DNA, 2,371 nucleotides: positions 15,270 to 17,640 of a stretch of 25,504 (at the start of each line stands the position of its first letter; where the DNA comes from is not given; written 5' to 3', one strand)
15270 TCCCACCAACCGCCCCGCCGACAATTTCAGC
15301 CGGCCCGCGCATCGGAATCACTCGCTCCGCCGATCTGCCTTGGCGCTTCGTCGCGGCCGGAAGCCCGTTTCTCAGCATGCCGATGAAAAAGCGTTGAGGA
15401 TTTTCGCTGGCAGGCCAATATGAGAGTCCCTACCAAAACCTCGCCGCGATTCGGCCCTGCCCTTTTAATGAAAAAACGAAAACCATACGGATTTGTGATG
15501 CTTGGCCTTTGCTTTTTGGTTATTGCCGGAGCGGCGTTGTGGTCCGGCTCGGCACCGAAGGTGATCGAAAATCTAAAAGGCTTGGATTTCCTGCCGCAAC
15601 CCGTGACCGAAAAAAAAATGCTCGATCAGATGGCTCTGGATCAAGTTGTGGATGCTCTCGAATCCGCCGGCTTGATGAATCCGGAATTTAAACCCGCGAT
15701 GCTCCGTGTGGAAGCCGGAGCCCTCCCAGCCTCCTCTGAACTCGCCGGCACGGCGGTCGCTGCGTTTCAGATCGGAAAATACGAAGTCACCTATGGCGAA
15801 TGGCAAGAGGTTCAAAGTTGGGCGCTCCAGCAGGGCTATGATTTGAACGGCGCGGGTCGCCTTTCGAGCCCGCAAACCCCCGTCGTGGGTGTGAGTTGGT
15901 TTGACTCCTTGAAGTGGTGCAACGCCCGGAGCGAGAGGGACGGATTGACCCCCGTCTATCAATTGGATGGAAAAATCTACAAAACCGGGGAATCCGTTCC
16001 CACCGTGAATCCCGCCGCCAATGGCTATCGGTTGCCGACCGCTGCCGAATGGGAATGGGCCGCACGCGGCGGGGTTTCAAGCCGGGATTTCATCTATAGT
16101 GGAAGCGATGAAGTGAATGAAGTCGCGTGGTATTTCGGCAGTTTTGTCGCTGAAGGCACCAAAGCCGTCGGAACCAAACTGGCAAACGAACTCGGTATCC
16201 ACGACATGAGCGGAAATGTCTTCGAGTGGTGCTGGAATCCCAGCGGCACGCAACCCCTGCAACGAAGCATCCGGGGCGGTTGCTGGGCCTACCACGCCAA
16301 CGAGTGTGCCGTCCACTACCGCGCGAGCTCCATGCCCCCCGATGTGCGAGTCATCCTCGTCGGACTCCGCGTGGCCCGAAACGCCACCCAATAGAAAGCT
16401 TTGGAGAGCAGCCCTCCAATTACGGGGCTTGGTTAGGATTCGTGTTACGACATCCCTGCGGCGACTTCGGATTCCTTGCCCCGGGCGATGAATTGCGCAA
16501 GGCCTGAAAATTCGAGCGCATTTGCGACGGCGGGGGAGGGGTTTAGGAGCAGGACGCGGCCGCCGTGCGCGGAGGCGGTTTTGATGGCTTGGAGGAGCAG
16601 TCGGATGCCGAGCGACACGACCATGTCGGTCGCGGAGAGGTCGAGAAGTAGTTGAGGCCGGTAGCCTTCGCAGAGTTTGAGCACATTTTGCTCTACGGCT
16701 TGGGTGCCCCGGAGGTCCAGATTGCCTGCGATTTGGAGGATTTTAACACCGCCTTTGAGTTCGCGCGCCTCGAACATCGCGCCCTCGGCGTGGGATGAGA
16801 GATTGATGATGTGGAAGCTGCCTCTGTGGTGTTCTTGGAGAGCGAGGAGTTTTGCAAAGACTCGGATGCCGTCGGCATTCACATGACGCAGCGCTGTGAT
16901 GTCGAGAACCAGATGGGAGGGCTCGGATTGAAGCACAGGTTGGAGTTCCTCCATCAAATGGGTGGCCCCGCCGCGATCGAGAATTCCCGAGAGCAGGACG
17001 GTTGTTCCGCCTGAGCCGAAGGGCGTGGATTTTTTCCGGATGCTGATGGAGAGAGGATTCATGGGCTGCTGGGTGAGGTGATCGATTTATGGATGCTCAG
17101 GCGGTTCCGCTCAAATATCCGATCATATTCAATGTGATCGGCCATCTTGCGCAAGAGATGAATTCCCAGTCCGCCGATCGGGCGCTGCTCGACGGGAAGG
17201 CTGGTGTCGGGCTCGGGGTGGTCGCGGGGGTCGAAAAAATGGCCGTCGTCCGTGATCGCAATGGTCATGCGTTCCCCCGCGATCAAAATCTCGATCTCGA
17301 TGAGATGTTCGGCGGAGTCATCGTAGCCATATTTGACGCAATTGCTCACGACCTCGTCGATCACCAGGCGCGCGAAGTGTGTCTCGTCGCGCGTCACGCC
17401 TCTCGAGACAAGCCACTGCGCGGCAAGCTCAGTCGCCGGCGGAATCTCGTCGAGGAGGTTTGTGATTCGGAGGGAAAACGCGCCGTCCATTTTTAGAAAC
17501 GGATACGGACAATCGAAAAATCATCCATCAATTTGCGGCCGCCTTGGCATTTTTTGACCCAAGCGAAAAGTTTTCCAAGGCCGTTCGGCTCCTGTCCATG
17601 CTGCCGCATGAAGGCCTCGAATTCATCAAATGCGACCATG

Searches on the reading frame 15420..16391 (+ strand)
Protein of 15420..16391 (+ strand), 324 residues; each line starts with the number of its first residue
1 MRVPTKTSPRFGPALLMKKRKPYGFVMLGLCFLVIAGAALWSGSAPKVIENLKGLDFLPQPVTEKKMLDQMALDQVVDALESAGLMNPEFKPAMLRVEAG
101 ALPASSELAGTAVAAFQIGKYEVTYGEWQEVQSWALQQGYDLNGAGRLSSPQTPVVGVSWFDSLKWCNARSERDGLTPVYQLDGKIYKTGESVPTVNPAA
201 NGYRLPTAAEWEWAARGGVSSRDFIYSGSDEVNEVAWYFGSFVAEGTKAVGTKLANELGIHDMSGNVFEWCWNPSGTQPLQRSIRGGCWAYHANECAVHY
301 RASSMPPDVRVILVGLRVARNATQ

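Call 3: search_protein_families(library=pfam, proteins=[window:15420-16391:+], max_evalue=0.01)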
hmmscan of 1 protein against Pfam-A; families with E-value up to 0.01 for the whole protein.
window:15420-16391:+ (324 aa): 1 family
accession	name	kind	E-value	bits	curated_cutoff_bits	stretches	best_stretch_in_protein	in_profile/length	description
PF03781.23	FGE-sulfatase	-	2.6e-31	109.7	23.3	1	111-320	32-255/255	Sulfatase-modifying factor enzyme 1-like domain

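Call 11: find_homologous_proteins(query=window:15420-16391:+)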
Query window:15420-16391:+ (324 aa): 3890 proteins with E <= 0.001 among 8000 candidates; the best 120 are listed.
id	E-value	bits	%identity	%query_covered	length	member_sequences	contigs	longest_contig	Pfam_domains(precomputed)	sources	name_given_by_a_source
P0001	3.6e-201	685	100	92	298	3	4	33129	PF03781.23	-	-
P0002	8.6e-180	615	85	95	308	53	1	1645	PF03781.23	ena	-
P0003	3.7e-173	593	83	95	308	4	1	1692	PF03781.23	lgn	-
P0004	3.5e-164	564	79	95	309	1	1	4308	PF03781.23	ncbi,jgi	jgi:sulfatase modifying factor 1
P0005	2.1e-142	492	50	79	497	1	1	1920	PF03781.23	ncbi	ncbi:MAG: formylglycine-generating enzyme family protein, partial [Spartobacteria bacterium]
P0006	1.3e-140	486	53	71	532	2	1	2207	PF03781.23,PF05345.19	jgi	jgi:formylglycine-generating enzyme required for sulfatase activity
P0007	2.3e-134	466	74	82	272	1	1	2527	PF03781.23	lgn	-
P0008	2.0e-133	463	47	73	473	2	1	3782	PF03781.23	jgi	jgi:formylglycine-generating enzyme required for sulfatase activity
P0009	6.3e-132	458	65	94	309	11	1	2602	PF03781.23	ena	-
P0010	3.1e-128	446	66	92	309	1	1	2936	PF03781.23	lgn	-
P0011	1.2e-124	434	52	70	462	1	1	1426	PF03781.23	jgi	jgi:formylglycine-generating enzyme required for sulfatase activity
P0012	3.7e-124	432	54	71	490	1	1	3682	PF03781.23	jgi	jgi:formylglycine-generating enzyme required for sulfatase activity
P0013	8.6e-123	428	50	74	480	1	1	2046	PF03781.23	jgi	jgi:formylglycine-generating enzyme required for sulfatase activity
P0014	3.6e-121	422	62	95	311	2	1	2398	PF03781.23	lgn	-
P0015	4.3e-120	419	47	72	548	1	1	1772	PF03781.23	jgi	jgi:formylglycine-generating enzyme required for sulfatase activity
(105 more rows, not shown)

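Call 23: find_encoding_contigs(protein=P0002, max_places=2, flank=3000)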
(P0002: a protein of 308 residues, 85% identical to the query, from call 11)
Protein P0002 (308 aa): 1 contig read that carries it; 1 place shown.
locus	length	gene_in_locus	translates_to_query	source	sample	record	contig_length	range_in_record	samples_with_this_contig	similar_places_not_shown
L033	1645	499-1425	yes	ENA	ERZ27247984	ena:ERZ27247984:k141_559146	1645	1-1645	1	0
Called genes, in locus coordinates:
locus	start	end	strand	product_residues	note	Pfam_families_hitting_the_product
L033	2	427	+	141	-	?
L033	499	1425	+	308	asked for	PF03781:FGE-sulfatase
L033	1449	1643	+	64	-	?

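Call 24: find_encoding_contigs(protein=P0003, max_places=2, flank=3000)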
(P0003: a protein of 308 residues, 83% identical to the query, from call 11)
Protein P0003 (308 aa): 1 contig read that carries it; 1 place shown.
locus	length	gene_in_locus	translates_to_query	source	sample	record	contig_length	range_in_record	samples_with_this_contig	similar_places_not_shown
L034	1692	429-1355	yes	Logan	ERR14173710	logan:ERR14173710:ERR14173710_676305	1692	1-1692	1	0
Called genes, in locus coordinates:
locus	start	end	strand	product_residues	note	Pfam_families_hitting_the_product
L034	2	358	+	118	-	?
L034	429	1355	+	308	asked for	PF03781:FGE-sulfatase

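Call 25: find_encoding_contigs(protein=P0004, max_places=2, flank=3000)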
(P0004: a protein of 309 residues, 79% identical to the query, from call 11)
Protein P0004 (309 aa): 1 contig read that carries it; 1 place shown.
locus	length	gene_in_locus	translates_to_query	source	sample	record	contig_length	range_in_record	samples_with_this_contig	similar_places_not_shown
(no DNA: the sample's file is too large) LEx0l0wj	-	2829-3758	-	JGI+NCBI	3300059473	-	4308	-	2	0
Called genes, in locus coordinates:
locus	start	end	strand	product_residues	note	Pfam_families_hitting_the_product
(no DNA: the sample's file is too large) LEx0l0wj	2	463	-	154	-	?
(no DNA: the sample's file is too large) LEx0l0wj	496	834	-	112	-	PF00884:Sulfatase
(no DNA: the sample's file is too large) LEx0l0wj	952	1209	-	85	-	-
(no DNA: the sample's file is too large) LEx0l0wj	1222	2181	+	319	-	-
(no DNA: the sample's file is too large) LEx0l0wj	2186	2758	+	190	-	PF02245:Pur_DNA_glyco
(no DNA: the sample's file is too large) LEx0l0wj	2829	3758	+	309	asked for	PF03781:FGE-sulfatase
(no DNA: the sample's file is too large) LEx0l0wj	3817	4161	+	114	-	-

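Call 26: find_encoding_contigs(protein=P0014, max_places=2, flank=3000)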
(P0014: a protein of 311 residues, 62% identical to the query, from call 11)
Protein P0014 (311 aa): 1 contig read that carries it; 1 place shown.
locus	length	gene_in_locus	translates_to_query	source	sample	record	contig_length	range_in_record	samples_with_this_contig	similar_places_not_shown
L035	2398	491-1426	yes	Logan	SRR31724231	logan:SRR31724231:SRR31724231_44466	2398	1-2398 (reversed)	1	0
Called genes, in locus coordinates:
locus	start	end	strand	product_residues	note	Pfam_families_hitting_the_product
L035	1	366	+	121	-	?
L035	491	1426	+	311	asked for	PF03781:FGE-sulfatase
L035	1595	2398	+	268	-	?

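Call 27: find_encoding_contigs(protein=P0009, max_places=1, flank=3000)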
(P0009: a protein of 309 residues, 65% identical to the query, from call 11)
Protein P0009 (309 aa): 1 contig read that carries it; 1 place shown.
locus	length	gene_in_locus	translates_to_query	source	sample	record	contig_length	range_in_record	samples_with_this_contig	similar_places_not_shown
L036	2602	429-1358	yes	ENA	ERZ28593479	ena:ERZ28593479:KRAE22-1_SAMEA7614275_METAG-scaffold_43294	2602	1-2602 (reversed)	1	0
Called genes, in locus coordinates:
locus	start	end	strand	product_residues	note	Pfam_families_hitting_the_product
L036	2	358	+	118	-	?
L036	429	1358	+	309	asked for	PF03781:FGE-sulfatase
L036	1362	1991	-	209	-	PF13466:STAS_2, PF01740:STAS, PF13466:STAS_2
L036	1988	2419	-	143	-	PF13581:HATPase_c_2, PF02518:HATPase_c (weak)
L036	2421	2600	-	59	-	?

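Call 28: find_encoding_contigs(protein=P0010, max_places=1, flank=3000)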
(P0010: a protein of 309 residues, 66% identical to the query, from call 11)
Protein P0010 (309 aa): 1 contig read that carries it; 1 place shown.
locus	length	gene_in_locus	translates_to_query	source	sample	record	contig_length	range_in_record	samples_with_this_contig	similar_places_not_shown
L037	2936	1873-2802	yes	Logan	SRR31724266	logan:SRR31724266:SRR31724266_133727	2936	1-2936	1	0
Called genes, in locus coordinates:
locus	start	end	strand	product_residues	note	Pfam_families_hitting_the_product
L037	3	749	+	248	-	?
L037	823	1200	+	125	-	PF00072:Response_reg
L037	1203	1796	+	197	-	PF02245:Pur_DNA_glyco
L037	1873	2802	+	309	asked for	PF03781:FGE-sulfatase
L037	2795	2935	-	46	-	?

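Call 29: find_encoding_contigs(protein=P0007, max_places=1, flank=3000)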
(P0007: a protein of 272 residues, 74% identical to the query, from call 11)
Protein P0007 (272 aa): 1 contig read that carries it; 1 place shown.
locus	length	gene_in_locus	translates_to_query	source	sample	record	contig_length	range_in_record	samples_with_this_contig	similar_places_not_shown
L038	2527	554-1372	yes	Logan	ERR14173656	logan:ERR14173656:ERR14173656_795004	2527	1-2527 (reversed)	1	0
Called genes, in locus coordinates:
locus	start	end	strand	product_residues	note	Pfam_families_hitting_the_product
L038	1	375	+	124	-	?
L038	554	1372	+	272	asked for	PF03781:FGE-sulfatase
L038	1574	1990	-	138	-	PF13470:PIN_3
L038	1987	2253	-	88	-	-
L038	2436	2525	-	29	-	?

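Call 35: search_solved_structures(query=window:15468-16391:+, max_evalue=0.00001, show_alignments=2)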
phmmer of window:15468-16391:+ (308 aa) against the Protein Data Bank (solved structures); distinct sequences matched with E-value up to 0.00001: 7.
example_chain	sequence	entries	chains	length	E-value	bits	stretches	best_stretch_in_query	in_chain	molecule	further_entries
5aoh_A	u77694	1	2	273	7.6e-22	81.1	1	93-255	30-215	Spore coat protein CotH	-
2y3c_A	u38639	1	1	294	6.2e-20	74.8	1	96-303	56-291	TREPONEMA DENTICOLA VARIABLE PROTEIN 1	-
1y4j_A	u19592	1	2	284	1.4e-07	34.3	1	184-284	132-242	Sulfatase modifying factor 2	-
9myj_B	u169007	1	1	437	6.9e-07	32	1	138-257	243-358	Lipoprotein, putative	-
9p6h_B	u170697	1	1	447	7.4e-07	31.9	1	138-257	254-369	Lipoprotein, putative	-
9ots_A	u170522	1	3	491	9.1e-07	31.6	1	138-257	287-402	Por secretion system protein porK/gldK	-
9mzu_A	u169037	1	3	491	9.1e-07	31.6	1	138-257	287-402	PorK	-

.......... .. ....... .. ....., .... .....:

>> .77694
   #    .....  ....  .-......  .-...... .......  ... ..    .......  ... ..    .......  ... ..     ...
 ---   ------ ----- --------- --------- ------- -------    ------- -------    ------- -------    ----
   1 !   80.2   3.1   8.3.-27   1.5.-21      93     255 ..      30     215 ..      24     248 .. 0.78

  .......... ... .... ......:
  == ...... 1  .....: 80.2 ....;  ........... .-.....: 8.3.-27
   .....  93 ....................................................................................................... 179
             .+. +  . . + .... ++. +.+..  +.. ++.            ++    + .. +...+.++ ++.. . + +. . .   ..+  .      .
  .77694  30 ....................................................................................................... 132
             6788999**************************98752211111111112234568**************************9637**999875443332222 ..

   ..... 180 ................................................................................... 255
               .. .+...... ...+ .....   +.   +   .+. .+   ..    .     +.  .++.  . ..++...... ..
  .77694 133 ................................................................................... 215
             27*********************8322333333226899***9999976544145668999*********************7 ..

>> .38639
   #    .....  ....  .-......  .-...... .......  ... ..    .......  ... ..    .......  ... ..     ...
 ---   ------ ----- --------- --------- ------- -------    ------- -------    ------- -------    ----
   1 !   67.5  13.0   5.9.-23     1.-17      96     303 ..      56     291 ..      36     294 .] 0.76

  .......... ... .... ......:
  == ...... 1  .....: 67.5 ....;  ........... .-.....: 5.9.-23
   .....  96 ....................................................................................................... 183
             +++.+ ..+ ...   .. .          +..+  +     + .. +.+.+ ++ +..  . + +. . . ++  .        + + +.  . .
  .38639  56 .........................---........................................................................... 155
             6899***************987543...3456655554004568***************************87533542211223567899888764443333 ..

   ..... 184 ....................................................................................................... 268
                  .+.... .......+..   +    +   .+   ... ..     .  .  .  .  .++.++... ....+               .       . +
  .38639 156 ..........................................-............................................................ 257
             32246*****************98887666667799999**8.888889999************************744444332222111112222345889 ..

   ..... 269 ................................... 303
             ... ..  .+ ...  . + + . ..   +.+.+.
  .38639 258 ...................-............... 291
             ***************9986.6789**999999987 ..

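Call 51: predict_structure(alignment_id=A3)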
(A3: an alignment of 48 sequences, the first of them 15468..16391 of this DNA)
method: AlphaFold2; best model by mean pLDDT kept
length: 308 residues; sequences in the alignment: 48
mean_pLDDT: 80.3   pTM: 0.75
mean pLDDT of the five models: 80.3, 72.5, 72.5, 70.3, 60.5
residues with pLDDT >= 90: 144; 70-90: 80; 50-70: 42; < 50: 42
segments of 3 or more residues with pLDDT < 50: 1-9, 27-52
pLDDT, mean of each block of 10 residues (from residue 1): 47 52 47 42 40 56 60 81 92 93 95 96 92 85 96 98 97 95 95 94 86 87 79 88 88 82 76 90 82 92 86
secondary structure, 60 per line:
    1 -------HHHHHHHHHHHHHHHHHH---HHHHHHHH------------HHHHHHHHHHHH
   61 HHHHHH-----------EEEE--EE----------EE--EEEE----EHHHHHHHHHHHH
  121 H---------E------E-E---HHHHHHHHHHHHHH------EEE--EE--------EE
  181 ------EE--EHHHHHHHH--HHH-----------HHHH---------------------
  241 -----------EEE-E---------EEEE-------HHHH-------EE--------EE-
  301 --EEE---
elements in order: H8-25 H29-36 H49-66 E78-81 E100-103 H109-121 H144-157 E164-166 H192-199 H216-219 E252-254 E266-269 H277-280 E303-305

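Call 54: fold_search(library=pdb, model_id=the predicted structure)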
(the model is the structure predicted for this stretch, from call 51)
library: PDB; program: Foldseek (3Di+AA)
matches with E <= 10: 147; with E <= 0.001: 81
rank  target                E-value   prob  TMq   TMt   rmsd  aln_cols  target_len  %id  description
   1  5aoh_B                8.7e-21  1.00  0.67  0.78   3.4       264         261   29  Crystal Structure of CarF (released 2017-01-25)
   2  2y3c                  3.9e-20  1.00  0.61  0.67   5.9       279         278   28  Treponema denticola variable protein 1 (released 2011-08-31)
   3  5aoh_A                5.3e-19  1.00  0.66  0.76   3.5       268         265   29  Crystal Structure of CarF (released 2017-01-25)
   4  5nyy                  1.9e-12  1.00  0.47  0.51   7.3       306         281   22  Formylglycine generating enzyme from T. curvata in complex with Cd(II) (released 2017-06-07)
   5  1y4j_A                5.4e-12  1.00  0.52  0.60   6.0       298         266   20  Crystal structure of the paralogue of the human formylglycine generating enzyme (released 2005-02-08)
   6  5hha_B                1.1e-11  1.00  0.53  0.59   7.1       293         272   22  Structure of PvdO from Pseudomonas aeruginosa (released 2017-01-18)
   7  5hha_A                1.3e-11  1.00  0.54  0.63   5.0       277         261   23  Structure of PvdO from Pseudomonas aeruginosa (released 2017-01-18)
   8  9mzu_A                1.7e-11  1.00  0.40  0.29  18.6       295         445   20  Structure of PorKN from Porphyromonas gingivalis (released 2025-04-16)
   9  6s07_A                1.8e-11  1.00  0.50  0.51   9.6       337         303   19  Structure of formylglycine-generating enzyme at 1.04 A in complex with copper and substrate reveals an acidic pocket f (released 2019-06-26)
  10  2q17_C                1.9e-11  1.00  0.50  0.53   6.9       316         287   22  Formylglycine Generating Enzyme from Streptomyces coelicolor (released 2008-04-01)
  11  2q17_E                1.9e-11  1.00  0.49  0.52   6.9       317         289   22  Formylglycine Generating Enzyme from Streptomyces coelicolor (released 2008-04-01)
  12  5nxl                  2.2e-11  1.00  0.48  0.51   7.6       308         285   21  Formylglycine generating enzyme from T. curvata in complex with Ag(I) (released 2017-06-07)
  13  1y1g_X                2.3e-11  1.00  0.50  0.56   5.3       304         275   21  Human formylglycine generating enzyme, double sulfonic acid form (released 2005-05-31)
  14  1y1h_X                2.5e-11  1.00  0.50  0.56   5.9       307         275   21  human formylglycine generating enzyme, oxidised Cys refined as hydroperoxide (released 2005-05-31)
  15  2q17_A                2.5e-11  1.00  0.49  0.52   6.5       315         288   23  Formylglycine Generating Enzyme from Streptomyces coelicolor (released 2008-04-01)
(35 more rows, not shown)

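Call 55: search_protein_families(library=ncbifam, proteins=[window:15468-16391:+], max_evalue=0.00001)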
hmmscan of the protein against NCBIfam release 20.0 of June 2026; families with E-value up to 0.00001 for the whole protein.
window:15468-16391:+ (308 aa): 5 families
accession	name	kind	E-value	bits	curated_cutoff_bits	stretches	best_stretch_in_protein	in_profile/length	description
TIGR03525.2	GldK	equivalog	6.4e-14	52.1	350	1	137-255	220-334/408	T9SS ring complex lipoprotein PorK/GldK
TIGR02171.1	Fb_sc_TIGR02171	subfamily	1.8e-11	42.8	544.35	1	98-255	71-214/912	TIGR02171 family lipoprotein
TIGR03524.1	GldJ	equivalog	9.7e-09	34.4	458.2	0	185-210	262-288/559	gliding motility lipoprotein GldJ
TIGR03440.2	egtB_TIGR03440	equivalog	2.8e-07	30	360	0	185-255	291-348/413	ergothioneine biosynthesis protein EgtB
NF051459.1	pyoverdine_PvdO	equivalog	5.4e-06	25.7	500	0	184-261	140-221/280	dihydropyoverdine dehydrogenase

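Call 60: find_related_loci(query=window:15468-16391:+, collection=genome_contigs, flank=6000)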
Query window:15468-16391:+ (308 aa) in genome_contigs; peptide patterns used: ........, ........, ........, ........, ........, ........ (x = any residue, [..] = any of these).
598 stretches matched a pattern (row limit reached: there are more); 512 encode a relative of the query (tblastn E <= 1e-3); the best 80 are kept; 80 distinct loci.
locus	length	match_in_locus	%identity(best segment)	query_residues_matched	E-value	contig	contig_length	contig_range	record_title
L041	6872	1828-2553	50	71-306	4e-70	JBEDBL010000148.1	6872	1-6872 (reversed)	MAG: Verrucomicrobiota bacterium isolate NASQAN2014_085_A_bin.4 scaffold_000241, whole genome shotgun sequence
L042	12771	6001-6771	47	77-308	2e-69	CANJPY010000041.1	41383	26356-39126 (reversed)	MAG: Chthoniobacteraceae bacterium isolate RH-23may17-410 genome assembly, contig: RH-23may17-C6566, whole genome shotgu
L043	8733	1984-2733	49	64-306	5e-69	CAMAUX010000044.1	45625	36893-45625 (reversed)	MAG: Chthoniobacter flavus isolate MaE-04nov19-34 genome assembly, contig: MaE-04nov19-C746, whole genome shotgun sequen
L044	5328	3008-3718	50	78-305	6e-65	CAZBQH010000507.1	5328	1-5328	MAG TPA_asm: uncultured Nitrospiraceae bacterium isolate SRP067234_co1_57 genome assembly, contig: k99_1039506, whole ge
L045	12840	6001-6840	42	18-305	2e-55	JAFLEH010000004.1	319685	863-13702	MAG: Verrucomicrobia bacterium isolate UWPOB_VERRUCO3 gnl_X_GCJDELPM_4, whole genome shotgun sequence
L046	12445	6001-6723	44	71-308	3e-55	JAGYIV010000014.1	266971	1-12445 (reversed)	MAG: Terrimicrobiaceae bacterium isolate M30B24 contig_6872, whole genome shotgun sequence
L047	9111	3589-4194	46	96-273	2e-49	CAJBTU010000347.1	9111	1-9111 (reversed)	MAG: uncultured Ignavibacteriae bacterium isolate Loc090721-7m_bin-539 genome assembly, contig: bin-539:347/426, whole g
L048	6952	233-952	40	97-306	2e-45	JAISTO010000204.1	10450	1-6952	MAG: Treponema sp. isolate Md513_bin18 k119_2256048, whole genome shotgun sequence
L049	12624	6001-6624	43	96-304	4e-44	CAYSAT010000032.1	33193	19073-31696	MAG TPA_asm: uncultured Candidatus Cloacimonadota bacterium isolate binchicken_co115_39 genome assembly, contig: NODE_22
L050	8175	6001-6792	39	59-304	3e-44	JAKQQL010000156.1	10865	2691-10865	MAG: Candidatus Cloacimonadota bacterium isolate USMO_maxbin.155 k141_205293, whole genome shotgun sequence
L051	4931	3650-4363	42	89-304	2e-43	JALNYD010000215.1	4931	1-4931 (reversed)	MAG: Candidatus Cloacimonadota bacterium isolate SO_2017_CLC bin 82 scaffold_33595_c1_PH3_2017, whole genome shotgun seq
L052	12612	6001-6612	43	96-304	1e-42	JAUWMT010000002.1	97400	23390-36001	MAG: Candidatus Cloacimonadota bacterium isolate CSMAG_2405 CSMAG_2405_k141_396169_length_97400_cov_17.9811, whole genom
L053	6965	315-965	39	87-305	1e-42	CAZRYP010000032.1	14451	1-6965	MAG TPA_asm: uncultured Treponemataceae bacterium isolate SRP062349_co5_159 genome assembly, contig: NODE_1542_length_14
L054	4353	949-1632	40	96-306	2e-42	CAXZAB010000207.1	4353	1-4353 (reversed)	MAG: uncultured bacterium isolate ERR13598994_concoct_48 genome assembly, contig: ERZ24875805.6049, whole genome shotgun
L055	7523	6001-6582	39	96-306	5e-42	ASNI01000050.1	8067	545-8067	Cloacimonetes bacterium SCGC AAA252-N17 A252N17DRAFT_contig_49_0.50_C, whole genome shotgun sequence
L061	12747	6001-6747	35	78-308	3e-39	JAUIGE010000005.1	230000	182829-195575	MAG: Bacteroidia bacterium isolate Co_bin.136 NODE_564_length_230000_cov_2.777112, whole genome shotgun sequence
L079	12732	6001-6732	36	78-303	6e-36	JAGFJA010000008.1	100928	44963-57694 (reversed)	MAG: Saprospiraceae bacterium isolate mag.11 k127_491982, whole genome shotgun sequence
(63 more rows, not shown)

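Call 65: search_protein_families(library=pfam, proteins=[L061:4922-5926:+, L079:7310-8308:+, L061:5920-6771:+, L079:5809-6738:+], max_evalue=0.001)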
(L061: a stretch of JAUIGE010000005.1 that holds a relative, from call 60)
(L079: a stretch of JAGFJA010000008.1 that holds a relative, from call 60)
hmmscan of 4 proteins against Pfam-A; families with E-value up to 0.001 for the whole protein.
L061:4922-5926:+ (335 aa): 1 family
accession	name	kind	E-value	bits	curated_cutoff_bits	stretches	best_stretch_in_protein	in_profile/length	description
PF00078.32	RVT_1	-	1.7e-17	64.2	29.6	1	84-265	21-204/205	Reverse transcriptase (RNA-dependent DNA polymerase)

L079:7310-8308:+ (333 aa): 1 family
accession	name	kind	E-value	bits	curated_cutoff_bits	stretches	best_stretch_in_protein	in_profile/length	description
PF00078.32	RVT_1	-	4.4e-14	53.1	29.6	1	73-244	8-180/205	Reverse transcriptase (RNA-dependent DNA polymerase)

L061:5920-6771:+ (284 aa): 1 family
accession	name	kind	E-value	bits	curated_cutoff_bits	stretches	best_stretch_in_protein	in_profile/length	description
PF03781.23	FGE-sulfatase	-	7.4e-52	177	23.3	1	18-271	4-254/255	Sulfatase-modifying factor enzyme 1-like domain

L079:5809-6738:+ (310 aa): 1 family
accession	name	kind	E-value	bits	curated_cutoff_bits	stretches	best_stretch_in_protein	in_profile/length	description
PF03781.23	FGE-sulfatase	-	2e-35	123.2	23.3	1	63-308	3-254/255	Sulfatase-modifying factor enzyme 1-like domain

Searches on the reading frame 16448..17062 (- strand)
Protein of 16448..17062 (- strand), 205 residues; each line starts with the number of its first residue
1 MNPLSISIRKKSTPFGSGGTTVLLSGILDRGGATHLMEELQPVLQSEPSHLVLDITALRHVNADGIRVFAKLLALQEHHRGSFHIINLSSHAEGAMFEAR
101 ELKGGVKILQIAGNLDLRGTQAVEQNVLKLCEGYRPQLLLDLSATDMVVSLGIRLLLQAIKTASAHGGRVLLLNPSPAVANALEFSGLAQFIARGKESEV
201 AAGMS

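Call 43: search_protein_families(library=pfam, proteins=[window:16448-17062:-], max_evalue=0.00001)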
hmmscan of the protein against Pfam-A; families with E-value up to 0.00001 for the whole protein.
window:16448-17062:- (205 aa): 2 families
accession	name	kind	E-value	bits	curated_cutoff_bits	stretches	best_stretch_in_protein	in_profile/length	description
PF01740.26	STAS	-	7.9e-21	74.3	22.6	1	103-194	7-98/106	STAS domain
PF13466.11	STAS_2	-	2.8e-17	63.1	29.2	2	109-188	1-79/80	STAS domain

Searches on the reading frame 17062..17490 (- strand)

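Call 43: search_protein_families(library=pfam, proteins=[window:17062-17490:-], max_evalue=0.00001)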
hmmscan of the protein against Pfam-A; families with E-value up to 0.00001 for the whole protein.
window:17062-17490:- (143 aa): 2 families
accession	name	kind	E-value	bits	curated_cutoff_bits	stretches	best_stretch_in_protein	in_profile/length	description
PF13581.12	HATPase_c_2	-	1.4e-22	80.5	27.4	1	11-132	3-124/127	Histidine kinase-like ATPase domain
PF02518.31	HATPase_c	-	4.1e-06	27.7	26.4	1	39-118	5-85/111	Histidine kinase-, DNA gyrase B-, and HSP90-like ATPase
